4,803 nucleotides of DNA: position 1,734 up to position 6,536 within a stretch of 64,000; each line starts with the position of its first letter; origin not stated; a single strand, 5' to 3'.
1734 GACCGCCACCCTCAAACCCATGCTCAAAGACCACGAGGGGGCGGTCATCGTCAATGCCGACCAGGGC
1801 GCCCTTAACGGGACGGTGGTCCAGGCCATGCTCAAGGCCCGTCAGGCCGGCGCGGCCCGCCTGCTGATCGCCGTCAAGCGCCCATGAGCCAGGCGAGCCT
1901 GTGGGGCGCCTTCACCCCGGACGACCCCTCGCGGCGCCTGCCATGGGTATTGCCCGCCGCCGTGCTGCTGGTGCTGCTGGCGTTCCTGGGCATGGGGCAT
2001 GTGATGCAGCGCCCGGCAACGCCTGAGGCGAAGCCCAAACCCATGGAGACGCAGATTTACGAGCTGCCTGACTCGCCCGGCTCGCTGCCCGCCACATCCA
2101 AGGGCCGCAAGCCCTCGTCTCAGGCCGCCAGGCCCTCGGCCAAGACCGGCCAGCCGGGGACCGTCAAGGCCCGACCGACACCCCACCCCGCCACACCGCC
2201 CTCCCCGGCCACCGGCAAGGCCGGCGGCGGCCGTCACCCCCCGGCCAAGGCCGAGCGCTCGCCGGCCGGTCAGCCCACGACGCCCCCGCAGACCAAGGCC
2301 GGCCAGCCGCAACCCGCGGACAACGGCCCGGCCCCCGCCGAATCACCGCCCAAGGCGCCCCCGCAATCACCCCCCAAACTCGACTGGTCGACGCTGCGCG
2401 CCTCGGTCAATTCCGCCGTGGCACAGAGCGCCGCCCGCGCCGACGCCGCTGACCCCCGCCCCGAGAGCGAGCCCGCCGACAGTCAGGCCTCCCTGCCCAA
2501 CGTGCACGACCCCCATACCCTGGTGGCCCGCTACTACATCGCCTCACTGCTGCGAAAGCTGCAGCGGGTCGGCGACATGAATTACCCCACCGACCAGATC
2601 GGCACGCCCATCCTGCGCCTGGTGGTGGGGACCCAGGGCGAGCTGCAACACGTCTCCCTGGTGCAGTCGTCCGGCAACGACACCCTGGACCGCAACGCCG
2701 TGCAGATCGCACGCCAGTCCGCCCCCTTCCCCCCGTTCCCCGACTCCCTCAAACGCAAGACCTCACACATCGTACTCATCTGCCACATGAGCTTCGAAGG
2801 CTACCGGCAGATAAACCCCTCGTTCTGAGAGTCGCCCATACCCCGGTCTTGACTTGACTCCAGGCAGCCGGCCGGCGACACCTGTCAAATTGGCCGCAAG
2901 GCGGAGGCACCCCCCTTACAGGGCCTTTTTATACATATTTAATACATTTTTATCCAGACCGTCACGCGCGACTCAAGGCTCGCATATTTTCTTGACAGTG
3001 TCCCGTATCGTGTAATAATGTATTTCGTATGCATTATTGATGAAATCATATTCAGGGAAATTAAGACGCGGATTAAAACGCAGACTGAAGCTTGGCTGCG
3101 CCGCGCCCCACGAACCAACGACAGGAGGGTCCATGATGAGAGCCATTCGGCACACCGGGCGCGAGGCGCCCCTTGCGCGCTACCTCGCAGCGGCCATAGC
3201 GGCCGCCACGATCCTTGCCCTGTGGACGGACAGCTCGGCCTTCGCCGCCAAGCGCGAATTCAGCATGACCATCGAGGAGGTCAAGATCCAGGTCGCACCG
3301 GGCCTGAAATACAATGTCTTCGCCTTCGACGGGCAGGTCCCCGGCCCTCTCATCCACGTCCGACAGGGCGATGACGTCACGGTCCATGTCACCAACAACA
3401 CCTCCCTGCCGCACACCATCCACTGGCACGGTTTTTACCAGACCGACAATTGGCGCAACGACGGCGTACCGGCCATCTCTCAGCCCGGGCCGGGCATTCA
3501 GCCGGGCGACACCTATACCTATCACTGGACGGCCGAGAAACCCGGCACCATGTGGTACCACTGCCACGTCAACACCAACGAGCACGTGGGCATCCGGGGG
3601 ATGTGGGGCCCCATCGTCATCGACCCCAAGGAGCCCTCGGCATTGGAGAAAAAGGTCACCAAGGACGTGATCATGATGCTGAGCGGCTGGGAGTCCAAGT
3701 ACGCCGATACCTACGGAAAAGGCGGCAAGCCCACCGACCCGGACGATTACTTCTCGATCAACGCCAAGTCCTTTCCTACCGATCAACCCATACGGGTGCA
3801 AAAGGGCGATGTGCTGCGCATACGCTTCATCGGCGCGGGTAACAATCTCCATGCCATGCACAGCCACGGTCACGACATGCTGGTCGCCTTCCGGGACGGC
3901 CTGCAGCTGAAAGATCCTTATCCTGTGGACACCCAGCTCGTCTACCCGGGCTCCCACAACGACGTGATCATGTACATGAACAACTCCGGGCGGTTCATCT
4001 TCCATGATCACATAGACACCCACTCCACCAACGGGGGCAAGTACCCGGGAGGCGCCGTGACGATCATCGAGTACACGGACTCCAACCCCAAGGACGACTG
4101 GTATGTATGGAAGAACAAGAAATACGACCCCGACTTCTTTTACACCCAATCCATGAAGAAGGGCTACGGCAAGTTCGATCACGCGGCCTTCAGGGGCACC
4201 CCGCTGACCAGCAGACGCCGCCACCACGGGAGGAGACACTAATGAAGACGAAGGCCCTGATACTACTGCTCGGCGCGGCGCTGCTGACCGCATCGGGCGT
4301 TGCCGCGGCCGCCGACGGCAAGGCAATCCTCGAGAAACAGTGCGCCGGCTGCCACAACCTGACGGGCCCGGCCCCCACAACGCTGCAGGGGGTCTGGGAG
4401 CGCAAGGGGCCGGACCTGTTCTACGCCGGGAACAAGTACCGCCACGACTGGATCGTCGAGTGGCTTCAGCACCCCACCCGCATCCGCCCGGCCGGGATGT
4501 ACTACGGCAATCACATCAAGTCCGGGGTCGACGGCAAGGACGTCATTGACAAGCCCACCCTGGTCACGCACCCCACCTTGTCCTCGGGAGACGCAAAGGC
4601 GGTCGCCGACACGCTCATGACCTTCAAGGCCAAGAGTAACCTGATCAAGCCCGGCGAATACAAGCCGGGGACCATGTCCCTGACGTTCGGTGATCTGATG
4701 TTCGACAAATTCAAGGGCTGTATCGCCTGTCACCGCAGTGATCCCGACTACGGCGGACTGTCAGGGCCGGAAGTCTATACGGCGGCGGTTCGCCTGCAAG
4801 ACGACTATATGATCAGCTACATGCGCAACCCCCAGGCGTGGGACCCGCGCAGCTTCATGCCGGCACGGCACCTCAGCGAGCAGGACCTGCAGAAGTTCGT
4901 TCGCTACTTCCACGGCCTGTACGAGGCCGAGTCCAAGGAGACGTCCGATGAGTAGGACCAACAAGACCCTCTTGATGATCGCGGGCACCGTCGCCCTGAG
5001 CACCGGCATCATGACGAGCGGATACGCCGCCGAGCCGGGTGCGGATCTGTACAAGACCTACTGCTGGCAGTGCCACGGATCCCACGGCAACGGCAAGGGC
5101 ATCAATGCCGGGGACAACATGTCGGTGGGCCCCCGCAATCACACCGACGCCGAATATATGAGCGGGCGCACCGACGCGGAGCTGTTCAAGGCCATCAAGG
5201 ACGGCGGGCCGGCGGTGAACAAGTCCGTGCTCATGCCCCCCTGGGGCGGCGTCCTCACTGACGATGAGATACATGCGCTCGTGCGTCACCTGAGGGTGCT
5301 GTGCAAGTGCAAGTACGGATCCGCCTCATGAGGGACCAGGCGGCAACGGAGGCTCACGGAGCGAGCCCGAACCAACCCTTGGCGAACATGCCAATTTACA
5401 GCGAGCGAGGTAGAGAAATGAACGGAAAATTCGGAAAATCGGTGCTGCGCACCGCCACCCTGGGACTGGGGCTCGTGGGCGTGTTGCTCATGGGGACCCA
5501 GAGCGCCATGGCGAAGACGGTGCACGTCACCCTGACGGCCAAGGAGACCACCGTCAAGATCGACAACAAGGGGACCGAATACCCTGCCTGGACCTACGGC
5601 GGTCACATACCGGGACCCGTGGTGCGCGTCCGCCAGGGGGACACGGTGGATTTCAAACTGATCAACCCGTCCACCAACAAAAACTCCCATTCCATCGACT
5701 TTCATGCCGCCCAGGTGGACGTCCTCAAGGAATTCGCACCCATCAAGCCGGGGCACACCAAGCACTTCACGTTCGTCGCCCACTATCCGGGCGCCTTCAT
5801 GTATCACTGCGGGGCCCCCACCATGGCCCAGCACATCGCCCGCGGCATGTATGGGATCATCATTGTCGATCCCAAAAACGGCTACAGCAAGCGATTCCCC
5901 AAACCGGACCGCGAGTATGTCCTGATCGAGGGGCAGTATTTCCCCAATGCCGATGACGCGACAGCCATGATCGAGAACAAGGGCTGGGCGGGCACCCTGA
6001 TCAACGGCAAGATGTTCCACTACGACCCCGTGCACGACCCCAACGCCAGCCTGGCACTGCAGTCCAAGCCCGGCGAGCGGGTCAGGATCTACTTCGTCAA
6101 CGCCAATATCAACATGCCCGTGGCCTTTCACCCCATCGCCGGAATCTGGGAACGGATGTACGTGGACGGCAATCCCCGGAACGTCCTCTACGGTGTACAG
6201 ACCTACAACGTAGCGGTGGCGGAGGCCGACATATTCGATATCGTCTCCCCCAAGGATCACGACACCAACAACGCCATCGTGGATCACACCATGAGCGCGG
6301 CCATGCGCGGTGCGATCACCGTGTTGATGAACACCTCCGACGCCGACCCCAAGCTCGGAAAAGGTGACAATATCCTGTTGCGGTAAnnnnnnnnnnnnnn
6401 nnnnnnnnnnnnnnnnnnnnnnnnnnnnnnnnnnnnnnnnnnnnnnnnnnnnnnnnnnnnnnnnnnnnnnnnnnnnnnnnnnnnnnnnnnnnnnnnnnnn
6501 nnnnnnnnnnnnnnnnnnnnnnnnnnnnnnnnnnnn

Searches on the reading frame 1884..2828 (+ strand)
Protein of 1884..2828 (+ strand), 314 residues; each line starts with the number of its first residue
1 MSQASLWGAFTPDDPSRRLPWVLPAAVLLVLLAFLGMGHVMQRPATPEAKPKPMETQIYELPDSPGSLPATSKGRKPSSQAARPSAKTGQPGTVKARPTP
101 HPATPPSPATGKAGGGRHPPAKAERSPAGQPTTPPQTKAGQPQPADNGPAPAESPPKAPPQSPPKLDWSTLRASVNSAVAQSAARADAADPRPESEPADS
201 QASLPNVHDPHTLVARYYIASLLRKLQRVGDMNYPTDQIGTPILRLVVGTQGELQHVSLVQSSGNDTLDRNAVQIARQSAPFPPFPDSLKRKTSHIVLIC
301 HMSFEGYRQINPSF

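Call 40: search_protein_families(library=pfam, proteins=[window:1884-2828:+], max_evalue=0.0001)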
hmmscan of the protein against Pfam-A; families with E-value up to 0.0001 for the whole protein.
window:1884-2828:+ (314 aa): 2 families
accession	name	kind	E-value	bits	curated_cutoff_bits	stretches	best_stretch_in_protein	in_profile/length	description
PF03544.19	TonB_C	-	3.4e-09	37.4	24.6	1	240-296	16-71/79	Gram-negative bacterial TonB protein C-terminal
PF13103.11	TonB_2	-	4.4e-06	27.2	22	1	241-291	27-76/85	TonB C terminal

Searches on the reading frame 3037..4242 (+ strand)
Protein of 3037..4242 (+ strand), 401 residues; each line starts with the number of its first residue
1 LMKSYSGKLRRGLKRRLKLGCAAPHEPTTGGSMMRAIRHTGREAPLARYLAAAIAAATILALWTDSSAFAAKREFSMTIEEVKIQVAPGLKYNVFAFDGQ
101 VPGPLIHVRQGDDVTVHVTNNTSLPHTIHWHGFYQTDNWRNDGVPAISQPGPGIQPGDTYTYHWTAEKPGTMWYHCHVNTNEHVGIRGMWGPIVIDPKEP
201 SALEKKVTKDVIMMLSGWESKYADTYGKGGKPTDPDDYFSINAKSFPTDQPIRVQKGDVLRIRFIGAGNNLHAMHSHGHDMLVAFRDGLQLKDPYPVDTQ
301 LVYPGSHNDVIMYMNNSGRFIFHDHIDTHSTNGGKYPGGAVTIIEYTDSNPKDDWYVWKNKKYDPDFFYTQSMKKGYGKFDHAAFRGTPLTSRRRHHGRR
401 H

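Call 11: search_protein_families(library=pfam, proteins=[window:3037-4242:+], max_evalue=0.01)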
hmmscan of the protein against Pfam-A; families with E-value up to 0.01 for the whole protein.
window:3037-4242:+ (401 aa): 3 families
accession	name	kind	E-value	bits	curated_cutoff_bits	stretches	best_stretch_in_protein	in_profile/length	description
PF07732.21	Cu-oxidase_3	-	8.1e-35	119.9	21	2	79-199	2-118/119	Multicopper oxidase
PF07731.20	Cu-oxidase_2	-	4.2e-21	75.6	20.4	2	238-333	20-126/137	Multicopper oxidase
PF00394.28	Cu-oxidase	-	2.4e-08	34.7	21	1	215-346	7-154/157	Multicopper oxidase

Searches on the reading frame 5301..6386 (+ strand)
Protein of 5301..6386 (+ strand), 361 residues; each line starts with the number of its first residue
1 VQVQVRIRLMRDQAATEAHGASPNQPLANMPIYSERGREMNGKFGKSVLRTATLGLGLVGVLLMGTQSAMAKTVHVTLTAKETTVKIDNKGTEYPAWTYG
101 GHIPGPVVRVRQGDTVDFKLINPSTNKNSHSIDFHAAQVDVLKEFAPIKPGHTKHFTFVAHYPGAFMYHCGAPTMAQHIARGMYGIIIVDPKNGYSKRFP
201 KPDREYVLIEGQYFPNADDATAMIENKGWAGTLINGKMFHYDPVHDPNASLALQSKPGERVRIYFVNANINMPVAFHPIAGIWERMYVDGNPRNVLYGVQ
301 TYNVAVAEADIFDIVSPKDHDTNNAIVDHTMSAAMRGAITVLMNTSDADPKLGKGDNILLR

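Call 11: search_protein_families(library=pfam, proteins=[window:5301-6386:+], max_evalue=0.01)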
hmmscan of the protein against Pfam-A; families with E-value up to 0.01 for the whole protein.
window:5301-6386:+ (361 aa): 4 families
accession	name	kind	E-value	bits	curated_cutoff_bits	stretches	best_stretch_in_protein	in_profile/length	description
PF07732.21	Cu-oxidase_3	-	4.9e-13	49.6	21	1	83-193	5-118/119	Multicopper oxidase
PF07731.20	Cu-oxidase_2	-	1.7e-06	28.2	20.4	1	103-192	30-136/137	Multicopper oxidase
PF00394.28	Cu-oxidase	-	8.9e-05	23.1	21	0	229-276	32-83/157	Multicopper oxidase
PF13473.12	Cupredoxin_1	-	0.0049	17.3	27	0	106-177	35-96/104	Cupredoxin-like domain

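Call 26: find_related_loci(query=window:5418-6386:+, collection=genome_contigs, flank=10000)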
Query window:5418-6386:+ (322 aa) in genome_contigs; peptide patterns used: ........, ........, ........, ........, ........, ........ (x = any residue, [..] = any of these).
53 stretches matched a pattern; 44 encode a relative of the query (tblastn E <= 1e-3); 44 distinct loci.
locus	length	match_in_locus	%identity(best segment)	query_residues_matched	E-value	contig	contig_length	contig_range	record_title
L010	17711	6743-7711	76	6-322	4e-168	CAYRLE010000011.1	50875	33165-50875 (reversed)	MAG TPA_asm: uncultured Gammaproteobacteria bacterium isolate SRP216583_co2_126 genome assembly, contig: NODE_311_length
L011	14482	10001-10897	77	24-322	1e-163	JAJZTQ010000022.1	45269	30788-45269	MAG: Proteobacteria bacterium isolate SKS3.bin83 NODE_1124_length_45269_cov_40.017035, whole genome shotgun sequence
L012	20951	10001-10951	74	8-322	5e-161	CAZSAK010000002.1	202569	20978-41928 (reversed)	MAG TPA_asm: uncultured Chromatiaceae bacterium isolate SRP214966_co2_131 genome assembly, contig: NODE_22_length_202569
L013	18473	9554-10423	79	33-322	6e-160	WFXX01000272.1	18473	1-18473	MAG: Gammaproteobacteria bacterium isolate S141_70 k151_364240, whole genome shotgun sequence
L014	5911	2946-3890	73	7-322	8e-160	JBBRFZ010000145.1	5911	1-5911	MAG: Burkholderiales bacterium isolate Co_metawrap_2601 Cmw_2601_k141_30055176_length_5911_cov_7.9903, whole genome shot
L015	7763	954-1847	77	21-322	2e-158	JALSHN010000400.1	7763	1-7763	MAG: Gammaproteobacteria bacterium isolate 354-166_metabat1_scaf2bin.094 354-166_scaffold_9212_c1, whole genome shotgun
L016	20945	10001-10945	73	7-322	3e-158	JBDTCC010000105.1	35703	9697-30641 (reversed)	MAG: Gallionella sp. isolate cluster2_bin.147 k127_2620457, whole genome shotgun sequence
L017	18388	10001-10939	73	10-322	3e-157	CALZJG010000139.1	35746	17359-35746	MAG: uncultured Chromatiaceae bacterium isolate FCS_M_Gamma_041 genome assembly, contig: k121_1487084, whole genome shot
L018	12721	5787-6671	76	24-319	1e-156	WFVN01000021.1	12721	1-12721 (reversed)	MAG: Gammaproteobacteria bacterium isolate S140_43 k151_136886, whole genome shotgun sequence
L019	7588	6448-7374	71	14-322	7e-156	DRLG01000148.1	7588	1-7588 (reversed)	MAG TPA_asm: Chromatiales bacterium isolate HyVt-459 HyVt-459_k145_344715, whole genome shotgun sequence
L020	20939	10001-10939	72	8-322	4e-155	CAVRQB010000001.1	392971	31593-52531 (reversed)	MAG: uncultured beta proteobacterium isolate MFD03044.bin.1.57 genome assembly, contig: contig_14628, whole genome shotg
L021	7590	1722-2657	71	17-322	3e-153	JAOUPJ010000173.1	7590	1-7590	MAG: Gammaproteobacteria bacterium isolate 8_1_Oct_SF_Bin47 8_1_Oct_SF_Bin47_scaffold_2566_c1, whole genome shotgun sequ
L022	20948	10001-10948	69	7-322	6e-151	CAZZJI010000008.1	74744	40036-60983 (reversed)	MAG TPA_asm: uncultured Gammaproteobacteria bacterium isolate SRP128015_co1_131 genome assembly, contig: NODE_175_length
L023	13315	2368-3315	70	7-322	1e-150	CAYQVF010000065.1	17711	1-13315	MAG TPA_asm: uncultured Chromatiaceae bacterium isolate SRP128015_co1_170 genome assembly, contig: NODE_4477_length_1771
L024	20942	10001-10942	69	10-322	5e-150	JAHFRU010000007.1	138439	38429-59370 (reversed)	MAG: Gammaproteobacteria bacterium isolate nzgw581 NODE_23_length_138440_cov_9.278248, whole genome shotgun sequence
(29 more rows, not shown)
